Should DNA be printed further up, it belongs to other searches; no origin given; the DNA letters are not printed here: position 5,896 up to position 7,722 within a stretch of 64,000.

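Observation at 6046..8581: Archaeal-type AMP salvage operon (AMP phosphorylase plus ribose-1,5-bisphosphate isomerase) in a bacterial context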

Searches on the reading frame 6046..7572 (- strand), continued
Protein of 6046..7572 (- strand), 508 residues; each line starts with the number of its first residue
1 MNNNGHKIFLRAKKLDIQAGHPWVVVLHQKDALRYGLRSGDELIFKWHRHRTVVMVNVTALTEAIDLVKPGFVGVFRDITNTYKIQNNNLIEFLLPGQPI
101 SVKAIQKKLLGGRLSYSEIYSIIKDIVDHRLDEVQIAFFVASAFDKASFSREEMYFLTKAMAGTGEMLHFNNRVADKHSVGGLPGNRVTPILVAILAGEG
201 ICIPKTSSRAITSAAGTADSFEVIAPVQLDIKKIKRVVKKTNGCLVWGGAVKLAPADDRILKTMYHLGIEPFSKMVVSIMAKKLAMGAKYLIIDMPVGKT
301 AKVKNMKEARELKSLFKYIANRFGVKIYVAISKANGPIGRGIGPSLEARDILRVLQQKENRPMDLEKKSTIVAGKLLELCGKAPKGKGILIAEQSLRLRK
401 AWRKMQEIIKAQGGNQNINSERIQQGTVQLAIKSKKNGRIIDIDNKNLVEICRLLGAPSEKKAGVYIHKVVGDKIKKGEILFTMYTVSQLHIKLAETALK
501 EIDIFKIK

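Call 45: search_protein_families(library=ncbifam, proteins=[L023:6813-7700:+, L006:3445-4365:+, L006:5614-7068:+, L033:1969-3423:+, P0009, L029:10001-11485:+, L021:9079-10008:+], max_evalue=1e-10)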
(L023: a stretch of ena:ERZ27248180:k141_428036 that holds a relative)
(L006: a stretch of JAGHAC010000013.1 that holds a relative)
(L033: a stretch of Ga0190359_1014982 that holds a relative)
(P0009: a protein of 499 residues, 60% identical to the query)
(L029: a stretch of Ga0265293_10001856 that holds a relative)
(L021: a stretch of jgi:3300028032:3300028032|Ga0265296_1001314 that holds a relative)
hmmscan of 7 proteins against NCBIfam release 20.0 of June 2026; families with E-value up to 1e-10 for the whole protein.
L023:6813-7700:+ (295 aa): 11 families
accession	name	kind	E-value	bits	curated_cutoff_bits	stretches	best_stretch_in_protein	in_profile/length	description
NF002095.0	PRK00934.1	equivalog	3.2e-63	213.6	296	1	9-292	10-286/287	ribose-phosphate diphosphokinase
TIGR01251.1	ribP_PPkin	subfamily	6.8e-56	189.4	113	1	10-291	11-296/309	ribose-phosphate diphosphokinase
NF005537.0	PRK07199.1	subfamily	1.9e-52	178.2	322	1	10-293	13-293/301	ribose-phosphate diphosphokinase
NF002320.0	PRK01259.1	subfamily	3.6e-39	135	297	1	9-278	16-281/316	ribose-phosphate diphosphokinase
NF002844.0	PRK03092.1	equivalog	2e-32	112.8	438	1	10-278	22-290/326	ribose-phosphate diphosphokinase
NF002618.0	PRK02269.1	equivalog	1.1e-31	110.6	460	1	10-278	16-284/321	ribose-phosphate diphosphokinase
NF002686.0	PRK02458.1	equivalog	3.5e-26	92.4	506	1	10-272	20-279/323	ribose-phosphate diphosphokinase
NF001815.0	PRK00553.1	equivalog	5.4e-26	91.5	484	1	12-274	22-281/332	ribose-phosphate pyrophosphokinase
NF002758.0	PRK02812.1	equivalog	6.3e-26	91.3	518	1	10-275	32-294/330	ribose-phosphate pyrophosphokinase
NF003428.0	PRK04923.1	equivalog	2.6e-21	76.1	536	1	11-274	18-280/319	ribose-phosphate diphosphokinase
NF005299.0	PRK06827.1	subfamily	3.7e-19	68.7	327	1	52-262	96-315/383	phosphoribosylpyrophosphate synthetase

L006:3445-4365:+ (307 aa): 8 families
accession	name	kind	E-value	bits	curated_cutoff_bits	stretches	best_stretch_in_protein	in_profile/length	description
TIGR00511.1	ribulose_e2b2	equivalog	2.1e-56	191.4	314.1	1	4-303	2-300/301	ribose 1,5-bisphosphate isomerase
TIGR00524.1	eIF-2B_rel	subfamily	7e-54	183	185.85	1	4-291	4-303/303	S-methyl-5-thioribose-1-phosphate isomerase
NF004326.0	PRK05720.1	subfamily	1.9e-44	151.9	271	1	17-294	52-345/358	s-methyl-5-thioribose-1-phosphate isomerase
TIGR00512.1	salvage_mtnA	equivalog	3.7e-39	134.6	279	1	9-290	35-334/335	S-methyl-5-thioribose-1-phosphate isomerase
NF006210.0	PRK08335.1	equivalog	4.9e-35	121.1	339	1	12-292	13-272/275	translation initiation factor IF-2B subunit alpha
NF004700.0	PRK06036.1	equivalog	6.4e-35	120.8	528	1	10-299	38-338/339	S-methyl-5-thioribose-1-phosphate isomerase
NF004436.0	PRK05772.1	equivalog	1.4e-26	93.7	521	1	26-292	71-352/363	S-methyl-5-thioribose-1-phosphate isomerase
NF004994.0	PRK06372.1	equivalog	1.2e-15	57.6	249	1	99-293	67-250/253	translation initiation factor IF-2B subunit delta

L006:5614-7068:+ (485 aa): 7 families
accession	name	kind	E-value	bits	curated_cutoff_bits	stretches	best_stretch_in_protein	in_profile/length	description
NF003338.0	PRK04350.1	subfamily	3.1e-152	507.5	434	1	3-484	5-487/502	thymidine phosphorylase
TIGR02645.1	ARCH_P_rylase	hypoth_equivalog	4.8e-151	503.5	434.6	1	5-482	5-482/493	putative thymidine phosphorylase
TIGR03327.1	AMP_phos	equivalog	2.1e-147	491.6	535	1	3-482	4-483/500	AMP phosphorylase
TIGR02644.1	Y_phosphoryl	subfamily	1.7e-67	228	409.05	1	89-483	3-410/417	pyrimidine-nucleoside phosphorylase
NF004490.0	PRK05820.1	equivalog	1.2e-55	189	269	1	89-484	7-417/439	thymidine phosphorylase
NF004747.0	PRK06078.1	equivalog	5.5e-52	176.8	559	1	88-476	4-405/434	pyrimidine-nucleoside phosphorylase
TIGR02643.1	T_phosphoryl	equivalog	5.6e-39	134.2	570.7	1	89-402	5-325/437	thymidine phosphorylase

L033:1969-3423:+ (485 aa): 8 families
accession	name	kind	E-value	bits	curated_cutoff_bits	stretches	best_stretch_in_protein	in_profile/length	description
NF003338.0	PRK04350.1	subfamily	6.7e-153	509.7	434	1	3-483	3-483/502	thymidine phosphorylase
TIGR02645.1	ARCH_P_rylase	hypoth_equivalog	1.1e-152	508.9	434.6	1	3-482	1-479/493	putative thymidine phosphorylase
TIGR03327.1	AMP_phos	equivalog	1.8e-151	505.1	535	1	3-482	2-480/500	AMP phosphorylase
TIGR02644.1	Y_phosphoryl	subfamily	7.7e-62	209.4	409.05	1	91-480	3-404/417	pyrimidine-nucleoside phosphorylase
NF004490.0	PRK05820.1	equivalog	1.5e-54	185.3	269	1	91-482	7-412/439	thymidine phosphorylase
NF004747.0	PRK06078.1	equivalog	2.5e-45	154.9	559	1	93-481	7-407/434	pyrimidine-nucleoside phosphorylase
TIGR02643.1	T_phosphoryl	equivalog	5.5e-34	117.8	570.7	1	91-476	5-406/437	thymidine phosphorylase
TIGR01245.1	trpD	equivalog_domain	2.9e-11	43.3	199.05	0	99-234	7-146/330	anthranilate phosphoribosyltransferase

P0009 (499 aa): 7 families
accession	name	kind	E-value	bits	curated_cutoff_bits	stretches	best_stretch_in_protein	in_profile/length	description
TIGR02645.1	ARCH_P_rylase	hypoth_equivalog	7e-162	539.3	434.6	1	7-498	1-491/493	putative thymidine phosphorylase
NF003338.0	PRK04350.1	subfamily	1.2e-160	535.2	434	1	7-494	3-490/502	thymidine phosphorylase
TIGR03327.1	AMP_phos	equivalog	1.4e-158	528.5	535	1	7-498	2-492/500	AMP phosphorylase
TIGR02644.1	Y_phosphoryl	subfamily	4.1e-61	207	409.05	1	95-493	3-414/417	pyrimidine-nucleoside phosphorylase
NF004490.0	PRK05820.1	equivalog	4.1e-56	190.5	269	1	95-492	7-418/439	thymidine phosphorylase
NF004747.0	PRK06078.1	equivalog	5.3e-44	150.5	559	1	94-496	4-418/434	pyrimidine-nucleoside phosphorylase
TIGR02643.1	T_phosphoryl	equivalog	3.4e-34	118.5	570.7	1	97-443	7-362/437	thymidine phosphorylase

L029:10001-11485:+ (495 aa): 9 families
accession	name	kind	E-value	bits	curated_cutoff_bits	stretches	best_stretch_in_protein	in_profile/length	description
TIGR02645.1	ARCH_P_rylase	hypoth_equivalog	2.1e-155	517.9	434.6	1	2-489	1-486/493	putative thymidine phosphorylase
NF003338.0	PRK04350.1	subfamily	3.2e-155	517.3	434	1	2-490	3-490/502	thymidine phosphorylase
TIGR03327.1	AMP_phos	equivalog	7.3e-152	506.4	535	1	2-490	2-488/500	AMP phosphorylase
TIGR02644.1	Y_phosphoryl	subfamily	6.6e-60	203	409.05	1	90-488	3-412/417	pyrimidine-nucleoside phosphorylase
NF004490.0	PRK05820.1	equivalog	1.4e-53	182.2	269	1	89-488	6-418/439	thymidine phosphorylase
NF004747.0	PRK06078.1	equivalog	1.4e-44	152.4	559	1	90-478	5-404/434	pyrimidine-nucleoside phosphorylase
TIGR02643.1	T_phosphoryl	equivalog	6.5e-38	130.7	570.7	1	88-475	3-405/437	thymidine phosphorylase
TIGR01245.1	trpD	equivalog_domain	5.5e-13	48.9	199.05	0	94-229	3-142/330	anthranilate phosphoribosyltransferase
NF011201.0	PRK14607.1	equivalog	1.2e-11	44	670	0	90-232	197-342/534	bifunctional anthranilate synthase component II/anthranilate phosphoribosyltransferase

L021:9079-10008:+ (309 aa): 8 families
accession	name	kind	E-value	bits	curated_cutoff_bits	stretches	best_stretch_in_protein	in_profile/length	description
TIGR00511.1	ribulose_e2b2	equivalog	1.2e-62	211.9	314.1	1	5-306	2-301/301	ribose 1,5-bisphosphate isomerase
TIGR00524.1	eIF-2B_rel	subfamily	2.8e-57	194.2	185.85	1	7-293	6-303/303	S-methyl-5-thioribose-1-phosphate isomerase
NF004326.0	PRK05720.1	subfamily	1.1e-46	159.2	271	1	8-298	43-347/358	s-methyl-5-thioribose-1-phosphate isomerase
TIGR00512.1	salvage_mtnA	equivalog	5.3e-41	140.7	279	1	8-292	33-334/335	S-methyl-5-thioribose-1-phosphate isomerase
NF004700.0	PRK06036.1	equivalog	9.2e-38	130.1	528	1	7-298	35-335/339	S-methyl-5-thioribose-1-phosphate isomerase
NF006210.0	PRK08335.1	equivalog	1e-33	116.8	339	1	4-293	5-271/275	translation initiation factor IF-2B subunit alpha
NF004436.0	PRK05772.1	equivalog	4.4e-31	108.4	521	1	7-300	48-361/363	S-methyl-5-thioribose-1-phosphate isomerase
NF004994.0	PRK06372.1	equivalog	5.5e-16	58.7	249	1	102-295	68-250/253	translation initiation factor IF-2B subunit delta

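Call 57: find_encoding_contigs(protein=P0009, flank=10000, max_places=1)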
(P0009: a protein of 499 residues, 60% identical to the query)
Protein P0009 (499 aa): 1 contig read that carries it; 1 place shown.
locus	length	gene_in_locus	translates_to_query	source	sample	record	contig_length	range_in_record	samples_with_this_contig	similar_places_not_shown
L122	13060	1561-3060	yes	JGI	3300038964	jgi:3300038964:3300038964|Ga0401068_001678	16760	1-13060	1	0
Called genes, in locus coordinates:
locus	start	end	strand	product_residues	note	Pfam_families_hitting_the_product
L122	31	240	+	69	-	PF01008:IF-2B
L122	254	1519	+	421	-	PF02788:RuBisCO_large_N, PF00016:RuBisCO_large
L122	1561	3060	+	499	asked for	PF02885:Glycos_trans_3N (weak), PF00591:Glycos_transf_3, PF07831:PYNP_C (weak)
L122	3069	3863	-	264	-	PF02900:LigB, PF01875:Memo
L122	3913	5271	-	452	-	-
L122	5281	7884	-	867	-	PF02861:Clp_N, PF23569:NBD_SMAX1, PF00004:AAA, PF17871:AAA_lid_9, PF07724:AAA_2, PF00004:AAA, PF07728:AAA_5, PF10431:ClpB_D2-small, +6 more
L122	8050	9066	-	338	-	PF13353:Fer4_12 (faint), PF04055:Radical_SAM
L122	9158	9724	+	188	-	PF10469:AKAP7_NLS, PF02834:LigT_PEase, PF13563:2_5_RNA_ligase2, PF02834:LigT_PEase (weak)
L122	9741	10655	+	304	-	PF00535:Glycos_transf_2, PF13641:Glyco_tranf_2_3, PF13632:Glyco_trans_2_3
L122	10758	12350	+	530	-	PF00749:tRNA-synt_1c, PF19269:Anticodon_2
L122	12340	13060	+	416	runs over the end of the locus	PF01551:Peptidase_M23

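Call 58: find_encoding_contigs(protein=P0036, flank=10000, max_places=1)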
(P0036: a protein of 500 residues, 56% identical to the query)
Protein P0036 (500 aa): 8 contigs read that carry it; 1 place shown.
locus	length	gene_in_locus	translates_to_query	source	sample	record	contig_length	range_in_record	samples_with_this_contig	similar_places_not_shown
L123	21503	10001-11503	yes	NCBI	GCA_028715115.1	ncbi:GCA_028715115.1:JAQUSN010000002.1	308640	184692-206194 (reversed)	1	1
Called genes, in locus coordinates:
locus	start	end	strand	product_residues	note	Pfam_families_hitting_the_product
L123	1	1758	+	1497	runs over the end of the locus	-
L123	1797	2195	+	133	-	-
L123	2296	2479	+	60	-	-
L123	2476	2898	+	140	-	-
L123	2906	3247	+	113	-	-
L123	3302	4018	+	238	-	-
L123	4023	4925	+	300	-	-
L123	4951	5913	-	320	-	PF00551:Formyl_trans_N, PF02911:Formyl_trans_C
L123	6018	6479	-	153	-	-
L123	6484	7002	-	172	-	PF01871:AMMECR1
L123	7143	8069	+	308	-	PF01008:IF-2B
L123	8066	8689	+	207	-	PF00702:Hydrolase, PF13419:HAD_2, PF13242:Hydrolase_like (weak)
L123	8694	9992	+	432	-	PF02788:RuBisCO_large_N, PF00016:RuBisCO_large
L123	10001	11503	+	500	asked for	PF02885:Glycos_trans_3N, PF00591:Glycos_transf_3, PF07831:PYNP_C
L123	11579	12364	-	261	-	PF02900:LigB, PF01875:Memo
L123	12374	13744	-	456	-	-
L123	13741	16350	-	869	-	PF02861:Clp_N, PF23569:NBD_SMAX1, PF00004:AAA, PF17871:AAA_lid_9, PF07724:AAA_2, PF00004:AAA, PF07728:AAA_5, PF10431:ClpB_D2-small, +7 more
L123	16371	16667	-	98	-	PF01541:GIY-YIG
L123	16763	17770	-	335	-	PF13353:Fer4_12, PF04055:Radical_SAM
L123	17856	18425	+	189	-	PF10469:AKAP7_NLS (weak), PF02834:LigT_PEase, PF13563:2_5_RNA_ligase2 (weak)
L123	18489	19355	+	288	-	PF00535:Glycos_transf_2, PF13641:Glyco_tranf_2_3, PF13632:Glyco_trans_2_3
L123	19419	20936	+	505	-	PF00749:tRNA-synt_1c, PF19269:Anticodon_2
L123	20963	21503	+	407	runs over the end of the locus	PF01551:Peptidase_M23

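Call 70: predict_structure(alignment_id=A2)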
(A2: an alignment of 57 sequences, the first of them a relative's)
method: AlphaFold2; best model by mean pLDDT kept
length: 455 residues; sequences in the alignment: 57
mean_pLDDT: 89.4   pTM: 0.67
mean pLDDT of the five models: 89.4, 88.6, 88.5, 88.2, 88.1
residues with pLDDT >= 90: 299; 70-90: 121; 50-70: 26; < 50: 9
segments of 3 or more residues with pLDDT < 50: 19-25
pLDDT, mean of each block of 10 residues (from residue 1): 57 59 54 90 94 98 97 95 98 98 98 96 89 90 97 89 86 87 96 96 80 82 91 90 86 92 92 91 93 93 87 93 92 90 94 92 88 89 91 93 95 95 89 94 96 74
secondary structure, 60 per line:
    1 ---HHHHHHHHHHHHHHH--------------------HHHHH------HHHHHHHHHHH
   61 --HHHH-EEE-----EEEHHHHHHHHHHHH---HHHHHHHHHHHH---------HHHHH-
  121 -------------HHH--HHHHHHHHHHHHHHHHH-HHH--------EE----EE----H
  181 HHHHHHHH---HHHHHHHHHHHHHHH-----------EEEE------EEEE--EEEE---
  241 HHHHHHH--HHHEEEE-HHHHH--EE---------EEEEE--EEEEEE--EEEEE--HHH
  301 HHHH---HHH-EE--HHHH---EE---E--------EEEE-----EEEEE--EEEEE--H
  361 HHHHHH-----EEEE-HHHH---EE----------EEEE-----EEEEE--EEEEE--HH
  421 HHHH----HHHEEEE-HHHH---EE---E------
elements in order: H4-18 H39-43 H50-60 H63-66 E68-70 E76-78 H79-90 H94-105 H115-119 H139-155 H180-188 H192-206 E218-221 E228-231 E234-237 H241-247 E253-256 H258-262 E276-280 E283-288 E291-295 H298-304 H316-319 E337-340 E346-350 E353-357 H360-366 E372-375 H377-380 E396-399 E405-409 E412-416 H419-424 E432-435 H437-440

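Call 72: fold_search(model_id=the predicted structure, library=pdb)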
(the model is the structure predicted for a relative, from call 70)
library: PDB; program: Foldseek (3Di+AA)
matches with E <= 10: 259; with E <= 0.001: 11
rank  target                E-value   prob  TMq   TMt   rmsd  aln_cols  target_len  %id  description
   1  7nps_B4               7.3e-07  1.00  0.13  0.14  28.9       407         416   12  Structure of the periplasmic assembly from the ESX-5 inner membrane complex, C1 model (released 2021-05-26)
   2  7nps_B1               7.3e-07  1.00  0.13  0.14  28.3       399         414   12  Structure of the periplasmic assembly from the ESX-5 inner membrane complex, C1 model (released 2021-05-26)
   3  7np7_B1               2.6e-06  1.00  0.12  0.12  30.1       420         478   13  Structure of an intact ESX-5 inner membrane complex, Composite C1 model (released 2021-06-02)
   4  5cyu                  2.9e-06  1.00  0.14  0.17  28.1       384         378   11  Structure of the soluble domain of EccB1 from the Mycobacterium smegmatis ESX-1 secretion system. (released 2015-08-12)
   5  4kk7                  6.0e-06  1.00  0.13  0.15  27.8       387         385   13  Structure of EccB1 from the type VII (ESX-1) secretion system of Mycobacterium tuberculosis. (released 2013-06-19)
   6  3x3n                  1.1e-05  1.00  0.14  0.16  28.3       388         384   11  Crystal structure of EccB1 of Mycobacterium tuberculosis in spacegroup P21 (released 2015-12-09)
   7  5ebc                  1.2e-05  1.00  0.14  0.16  27.9       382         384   11  Crystal structure of EccB1 of Mycobacterium tuberculosis in spacegroup P21 (state III) (released 2016-02-17)
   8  7np7_B4               1.3e-05  1.00  0.13  0.12  31.4       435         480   12  Structure of an intact ESX-5 inner membrane complex, Composite C1 model (released 2021-06-02)
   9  5ebd                  2.3e-05  1.00  0.14  0.16  27.9       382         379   12  Crystal structure of EccB1 of Mycobacterium tuberculosis in spacegroup P21 (state IV) (released 2016-02-17)
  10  3x3m                  2.3e-05  1.00  0.14  0.15  26.9       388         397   12  Crystal structure of EccB1 of Mycobacterium tuberculosis in spacegroup P212121 (released 2015-12-09)
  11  6sgy_A                5.6e-04  0.98  0.13  0.14  28.6       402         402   10  Structure of EccB3 dimer from the ESX-3 core complex (released 2019-10-09)
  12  4pi7_A                7.5e-03  1.00  0.23  0.43   6.6       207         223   14  Crystal structure of S. Aureus Autolysin E in complex with disaccharide NAM-NAG (released 2015-10-14)
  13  4pia                  1.2e-02  0.99  0.22  0.41   6.7       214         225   14  Crystal structure of S. Aureus Autolysin E (released 2015-10-14)
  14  4pi8_A                2.5e-02  0.97  0.22  0.41   7.3       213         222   13  Crystal structure of catalytic mutant E138A of S. Aureus Autolysin E in complex with disaccharide NAG-NAM (released 2015-10-14)
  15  4pi9                  2.8e-02  0.97  0.22  0.40   7.5       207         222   12  Crystal structure of S. Aureus Autolysin E in complex with muropeptide NAM-L-ALA-D-iGLU (released 2015-10-14)
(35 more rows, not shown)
